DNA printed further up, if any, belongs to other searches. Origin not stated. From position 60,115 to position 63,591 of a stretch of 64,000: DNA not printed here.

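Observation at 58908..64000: Candidate undescribed system: LytTR regulator, 172-aa protein, 1058-aa membrane-active-like protein and clostripain protease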

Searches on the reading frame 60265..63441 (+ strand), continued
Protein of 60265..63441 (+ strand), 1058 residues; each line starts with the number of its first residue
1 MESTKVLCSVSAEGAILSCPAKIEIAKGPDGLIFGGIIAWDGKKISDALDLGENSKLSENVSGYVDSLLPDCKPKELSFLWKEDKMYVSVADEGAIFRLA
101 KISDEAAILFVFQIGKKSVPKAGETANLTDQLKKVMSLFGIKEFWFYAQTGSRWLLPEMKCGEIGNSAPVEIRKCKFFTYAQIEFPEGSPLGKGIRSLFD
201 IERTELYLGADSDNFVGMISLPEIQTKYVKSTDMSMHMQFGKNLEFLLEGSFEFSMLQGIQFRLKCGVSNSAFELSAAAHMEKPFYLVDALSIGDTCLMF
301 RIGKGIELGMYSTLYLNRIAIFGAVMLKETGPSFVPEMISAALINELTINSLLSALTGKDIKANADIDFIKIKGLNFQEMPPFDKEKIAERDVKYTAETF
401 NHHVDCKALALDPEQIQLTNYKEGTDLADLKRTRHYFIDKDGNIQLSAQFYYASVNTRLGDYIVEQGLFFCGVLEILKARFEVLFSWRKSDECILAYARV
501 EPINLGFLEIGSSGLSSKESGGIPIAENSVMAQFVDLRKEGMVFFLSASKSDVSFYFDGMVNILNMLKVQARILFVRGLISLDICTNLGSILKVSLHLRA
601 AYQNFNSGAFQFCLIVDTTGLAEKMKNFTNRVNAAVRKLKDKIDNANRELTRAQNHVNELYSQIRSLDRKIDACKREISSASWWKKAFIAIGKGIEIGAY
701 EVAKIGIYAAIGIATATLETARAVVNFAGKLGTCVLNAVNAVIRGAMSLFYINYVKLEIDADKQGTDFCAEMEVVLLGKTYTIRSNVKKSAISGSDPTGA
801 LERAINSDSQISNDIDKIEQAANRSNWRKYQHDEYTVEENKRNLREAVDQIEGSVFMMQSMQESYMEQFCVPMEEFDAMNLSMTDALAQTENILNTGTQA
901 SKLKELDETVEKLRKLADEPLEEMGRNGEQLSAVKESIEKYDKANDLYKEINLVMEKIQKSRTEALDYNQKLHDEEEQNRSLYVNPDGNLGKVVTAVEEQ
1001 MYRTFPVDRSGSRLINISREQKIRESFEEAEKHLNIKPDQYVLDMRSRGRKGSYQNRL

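Call 39: search_protein_families(library=pfam, proteins=[L004:13207-15189:+, L004:15216-16313:+, L001:15388-16056:+, L006:8609-9298:+, L009:2317-2865:+, L009:8385-9827:+, L009:10991-11395:-, L001:8086-8628:+], max_evalue=0.1)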
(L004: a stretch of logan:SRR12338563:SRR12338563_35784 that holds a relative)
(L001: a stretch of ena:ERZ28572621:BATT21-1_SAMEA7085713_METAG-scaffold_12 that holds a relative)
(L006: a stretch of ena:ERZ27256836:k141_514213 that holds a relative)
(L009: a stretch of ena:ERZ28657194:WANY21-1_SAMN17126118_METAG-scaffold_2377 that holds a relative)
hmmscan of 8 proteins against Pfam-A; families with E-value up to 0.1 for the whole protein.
L004:13207-15189:+ (660 aa): 1 family
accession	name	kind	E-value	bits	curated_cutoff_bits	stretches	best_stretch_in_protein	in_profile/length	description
PF03415.19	Peptidase_C11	-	8.4e-43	147.7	25.8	1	56-403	1-329/359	Clostripain family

L004:15216-16313:+ (365 aa): 0 families

L001:15388-16056:+ (222 aa): 0 families

L006:8609-9298:+ (229 aa): 2 families
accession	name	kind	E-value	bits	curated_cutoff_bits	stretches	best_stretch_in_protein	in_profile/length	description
PF03543.20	Peptidase_C58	-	0.063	13.4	23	0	36-51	19-35/205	Yersinia/Haemophilus virulence surface antigen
PF21767.3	SCC3_C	-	0.074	12.9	27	0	14-95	165-245/321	Cohesin subunit SCC3, C-terminal domain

L009:2317-2865:+ (182 aa): 0 families

L009:8385-9827:+ (480 aa): 4 families
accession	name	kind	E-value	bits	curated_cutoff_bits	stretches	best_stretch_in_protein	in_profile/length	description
PF00959.24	Phage_lysozyme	-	4.5e-52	176.1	22.3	1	351-474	1-125/125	Phage lysozyme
PF19127.6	Choline_bind_3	-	1.7e-08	34.7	27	1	225-246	1-22/47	Choline-binding repeat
PF01473.26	Choline_bind_1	-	8.1e-06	26.4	20.5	0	185-202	1-18/19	Putative cell wall binding repeat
PF00877.26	NLPC_P60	-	0.026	14.9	23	0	61-135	13-92/105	NlpC/P60 family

L009:10991-11395:- (134 aa): 5 families
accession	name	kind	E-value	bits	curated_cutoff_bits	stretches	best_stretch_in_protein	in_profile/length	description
PF04545.22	Sigma70_r4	-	3e-08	33.5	24.1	1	82-130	1-49/50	Sigma-70, region 4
PF08281.18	Sigma70_r4_2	-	1e-05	25.5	25.7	1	79-129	4-54/54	Sigma-70, region 4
PF20057.4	DUF6456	-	0.0031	18.1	26.3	1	63-115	66-116/136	Domain of unknown function (DUF6456)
PF13936.12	HTH_38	-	0.01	16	27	0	86-119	5-38/44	Helix-turn-helix domain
PF12651.13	RHH_3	-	0.019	15.4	21.6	0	101-117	14-30/44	Ribbon-helix-helix domain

L001:8086-8628:+ (180 aa): 1 family
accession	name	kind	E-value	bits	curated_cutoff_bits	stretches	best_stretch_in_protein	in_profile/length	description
PF12158.14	DUF3592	-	0.064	14.4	25.3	0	74-134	19-69/84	Domain of unknown function (DUF3592)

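Call 40: predict_structure(alignment_id=A1)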
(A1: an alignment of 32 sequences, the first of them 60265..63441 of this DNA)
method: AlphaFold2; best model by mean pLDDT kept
length: 1058 residues; sequences in the alignment: 32
mean_pLDDT: 73.9   pTM: 0.43
mean pLDDT of the five models: 73.9, 72.0, 66.6, 66.5, 65.0
residues with pLDDT >= 90: 13; 70-90: 702; 50-70: 296; < 50: 47
segments of 3 or more residues with pLDDT < 50: 1-3, 116-119, 518-522, 820-835, 921-926, 979-983
pLDDT, mean of each block of 10 residues (from residue 1): 60 81 79 83 75 54 67 79 81 76 79 60 56 72 83 79 73 84 76 69 84 83 74 83 79 73 76 71 70 74 68 73 73 70 74 73 69 75 86 87 77 78 77 79 84 73 74 81 83 83 84 65 53 66 85 85 87 83 86 87 70 86 73 62 57 61 75 80 80 86 75 66 58 52 54 82 67 76 77 67 72 64 31 52 80 87 83 78 82 71 64 63 49 69 77 83 84 64 61 86 82 80 86 82 80 71
secondary structure, 60 per line:
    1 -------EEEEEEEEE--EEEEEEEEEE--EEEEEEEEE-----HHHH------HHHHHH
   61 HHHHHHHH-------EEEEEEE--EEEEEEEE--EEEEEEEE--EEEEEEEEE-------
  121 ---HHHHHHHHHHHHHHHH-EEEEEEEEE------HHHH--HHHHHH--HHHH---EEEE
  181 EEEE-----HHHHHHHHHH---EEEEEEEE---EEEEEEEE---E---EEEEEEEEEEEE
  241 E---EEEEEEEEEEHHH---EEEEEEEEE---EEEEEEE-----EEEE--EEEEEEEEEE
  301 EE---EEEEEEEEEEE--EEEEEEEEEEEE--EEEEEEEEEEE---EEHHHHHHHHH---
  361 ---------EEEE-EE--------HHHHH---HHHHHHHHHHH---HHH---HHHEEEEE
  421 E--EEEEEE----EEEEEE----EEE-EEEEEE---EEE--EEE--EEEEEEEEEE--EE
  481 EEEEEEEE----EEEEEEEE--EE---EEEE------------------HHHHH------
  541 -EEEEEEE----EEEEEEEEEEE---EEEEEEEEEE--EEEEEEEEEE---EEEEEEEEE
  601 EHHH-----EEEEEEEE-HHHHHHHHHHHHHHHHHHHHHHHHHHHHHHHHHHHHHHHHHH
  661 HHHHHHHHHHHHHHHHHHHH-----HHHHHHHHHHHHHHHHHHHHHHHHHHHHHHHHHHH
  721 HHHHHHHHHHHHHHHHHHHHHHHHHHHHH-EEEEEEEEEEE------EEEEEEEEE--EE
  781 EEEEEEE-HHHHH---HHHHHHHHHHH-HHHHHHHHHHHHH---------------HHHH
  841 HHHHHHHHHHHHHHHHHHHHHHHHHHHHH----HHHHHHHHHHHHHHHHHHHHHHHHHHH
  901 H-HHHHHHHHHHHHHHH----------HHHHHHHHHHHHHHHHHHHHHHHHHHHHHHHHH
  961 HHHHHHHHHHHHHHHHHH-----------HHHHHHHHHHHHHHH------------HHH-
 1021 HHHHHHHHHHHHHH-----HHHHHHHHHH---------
elements in order (helices of 4 or more, strands of 3 or more residues): E8-16 E19-28 E31-39 H45-48 H55-68 E76-82 E85-92 E95-102 E105-113 H124-139 E141-149 H156-159 H162-167 H170-173 E177-184 H190-199 E203-210 E214-221 E229-241 E245-254 E261-269 E273-279 E285-288 E291-302 E306-316 E319-330 E333-343 H349-357 E370-373 H385-389 H393-403 E416-421 E424-429 E434-439 E444-446 E448-453 E457-459 E462-464 E467-476 E479-488 E493-500 E508-511 H530-534 E542-548 E553-563 E567-576 E579-588 E592-601 E610-617 H619-680 H686-749 E751-761 E768-776 E779-787 H789-793 H797-807 H809-821 H837-869 H874-901 H903-917 H928-978 H990-1004 H1021-1034 H1040-1049

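Call 44: fold_search(model_id=the predicted structure, library=pdb)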
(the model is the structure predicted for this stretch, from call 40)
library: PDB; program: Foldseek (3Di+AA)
matches with E <= 10: 479; with E <= 0.001: 3
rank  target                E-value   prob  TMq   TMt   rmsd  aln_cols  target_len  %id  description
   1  9ea7                  1.8e-04  0.80  0.09  0.03  59.6      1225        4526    7  The Structure of ApoB100 from Human Low-Density Lipoprotein (released 2024-12-18)
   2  9coo_A                3.5e-04  1.00  0.12  0.22  23.5       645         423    7  Nanobody 4 bound to Apolipoprotein B 100 (released 2024-12-25)
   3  9e9r                  7.4e-04  0.99  0.13  0.05  25.2       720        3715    8  The Structure of ApoB100 from Human Low-Density Lipoprotein (released 2024-12-18)
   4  9e5c_1t               5.5e-03  0.16  0.07  0.06  47.9      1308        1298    8  Cryo-EM structure of 96 nm repeat of microtubule doublet from T. brucei flagellum (released 2025-03-12)
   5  9bdt_A                2.8e-02  0.51  0.13  0.05  36.0      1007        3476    9  Apolipoprotein B 100 bound to LDL receptor and legobody (released 2024-12-25)
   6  9bde_A                3.4e-02  0.41  0.09  0.09  32.7       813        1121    7  Middle Region of Apolipoprotein B 100 bound to Low Density Lipoprotein Receptor (released 2024-12-25)
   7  9rqi_A                4.4e-02  0.20  0.08  0.12  28.6       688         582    7  Cryo-EM structure of Shigella flexneri LptDE bound by phage RBP reveals N-terminal strand insertion into lateral gate (released 2025-12-10)
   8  8h1s_C                4.8e-02  0.33  0.11  0.13  27.1       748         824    8  Crystal structure of apo-LptDE complex (released 2023-10-11)
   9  8h1r_A                5.4e-02  0.21  0.09  0.11  29.8       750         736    8  Crystal structure of LptDE-YifL complex (released 2023-10-25)
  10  8bbe_E                8.3e-02  0.08  0.08  0.07  44.3      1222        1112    8  Structure of the IFT-A complex; IFT-A2 module (released 2022-12-21)
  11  9mg8_B                9.0e-02  0.23  0.07  0.13  34.3       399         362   10  Crystal Structure of b-iTHR-110 (released 2025-12-17)
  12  5iva_A                1.0e-01  0.23  0.11  0.17  26.9       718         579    8  The LPS Transporter LptDE from Pseudomonas aeruginosa, core complex (released 2016-05-18)
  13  5khr_I                1.0e-01  0.16  0.06  0.08  31.7       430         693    9  Model of human Anaphase-promoting complex/Cyclosome complex (APC15 deletion mutant) in complex with the E2 UBE2C/UBCH1 (released 2016-08-24)
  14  5k7v_A                1.1e-01  0.47  0.07  0.19  30.3       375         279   12  Computational Design of Self-Assembling Cyclic Protein Homooligomers (released 2017-04-12)
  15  8glv_DA               1.3e-01  0.05  0.07  0.03  42.2      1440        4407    7  96-nm repeat unit of doublet microtubules from Chlamydomonas reinhardtii flagella (released 2023-05-31)
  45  4pho_A                9.9e-01  0.15  0.07  0.17  15.4       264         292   12  ClyA CC6/264 ox (2-303) (released 2014-09-24)
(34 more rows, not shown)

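Call 48: find_encoding_contigs(protein=P0016, flank=10000, max_places=1)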
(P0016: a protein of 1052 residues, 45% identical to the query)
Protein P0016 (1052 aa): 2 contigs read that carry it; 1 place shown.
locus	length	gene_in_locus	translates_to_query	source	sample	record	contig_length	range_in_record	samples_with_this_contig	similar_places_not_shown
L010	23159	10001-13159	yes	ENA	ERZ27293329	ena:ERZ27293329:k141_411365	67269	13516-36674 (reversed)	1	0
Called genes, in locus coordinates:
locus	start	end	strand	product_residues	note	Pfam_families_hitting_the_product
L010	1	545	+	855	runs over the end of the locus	PF00664:ABC_membrane, PF00005:ABC_tran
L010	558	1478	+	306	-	-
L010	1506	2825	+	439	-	PF04055:Radical_SAM, PF13353:Fer4_12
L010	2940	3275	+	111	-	-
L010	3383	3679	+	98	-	PF01740:STAS, PF13466:STAS_2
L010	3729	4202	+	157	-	PF12098:DUF3574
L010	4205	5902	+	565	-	PF00892:EamA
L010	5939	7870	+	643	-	PF07228:SpoIIE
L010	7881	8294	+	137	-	PF13581:HATPase_c_2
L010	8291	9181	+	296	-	PF00589:Phage_integrase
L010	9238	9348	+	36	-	-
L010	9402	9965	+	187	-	-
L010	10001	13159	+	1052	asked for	-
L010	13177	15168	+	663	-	PF03415:Peptidase_C11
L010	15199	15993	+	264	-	-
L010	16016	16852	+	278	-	PF01510:Amidase_2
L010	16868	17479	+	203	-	PF00959:Phage_lysozyme, PF08230:CW_7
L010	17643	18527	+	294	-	PF00005:ABC_tran (weak)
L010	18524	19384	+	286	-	-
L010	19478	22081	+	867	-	-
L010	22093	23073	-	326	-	PF00535:Glycos_transf_2, PF10111:Glyco_tranf_2_2, PF13641:Glyco_tranf_2_3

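Call 49: find_encoding_contigs(protein=P0012, flank=10000, max_places=1)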
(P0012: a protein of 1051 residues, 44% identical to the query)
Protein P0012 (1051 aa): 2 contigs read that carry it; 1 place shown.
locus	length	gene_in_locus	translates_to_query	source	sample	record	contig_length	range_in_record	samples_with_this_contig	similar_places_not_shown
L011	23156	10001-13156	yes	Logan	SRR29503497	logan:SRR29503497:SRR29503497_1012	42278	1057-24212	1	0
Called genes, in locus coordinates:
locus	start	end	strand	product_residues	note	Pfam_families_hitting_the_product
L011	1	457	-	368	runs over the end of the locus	PF01145:Band_7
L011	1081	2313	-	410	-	PF01139:RtcB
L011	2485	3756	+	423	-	-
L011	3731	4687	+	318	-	-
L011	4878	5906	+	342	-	PF02463:SMC_N (faint), PF13175:AAA_15, PF13476:AAA_23, PF13304:AAA_21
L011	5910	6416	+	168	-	-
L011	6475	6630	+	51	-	-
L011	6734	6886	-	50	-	-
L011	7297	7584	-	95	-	PF04542:Sigma70_r2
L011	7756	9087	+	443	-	PF13306:LRR_5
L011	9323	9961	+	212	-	-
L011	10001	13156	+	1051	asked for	-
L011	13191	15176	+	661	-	PF03415:Peptidase_C11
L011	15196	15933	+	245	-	-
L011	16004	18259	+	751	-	PF00343:Phosphorylase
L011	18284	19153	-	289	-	PF00082:Peptidase_S8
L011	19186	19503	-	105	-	PF13031:DUF3892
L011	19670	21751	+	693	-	PF19786:DUF6270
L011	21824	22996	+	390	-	PF13439:Glyco_transf_4, PF13477:Glyco_trans_4_2 (weak), PF13579:Glyco_trans_4_4, PF20706:GT4-conflict (weak), PF00534:Glycos_transf_1, PF13692:Glyco_trans_1_4, PF13524:Glyco_trans_1_2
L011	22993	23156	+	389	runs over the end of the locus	PF13439:Glyco_transf_4, PF13579:Glyco_trans_4_4 (weak), PF00534:Glycos_transf_1, PF20706:GT4-conflict, PF13692:Glyco_trans_1_4, PF13524:Glyco_trans_1_2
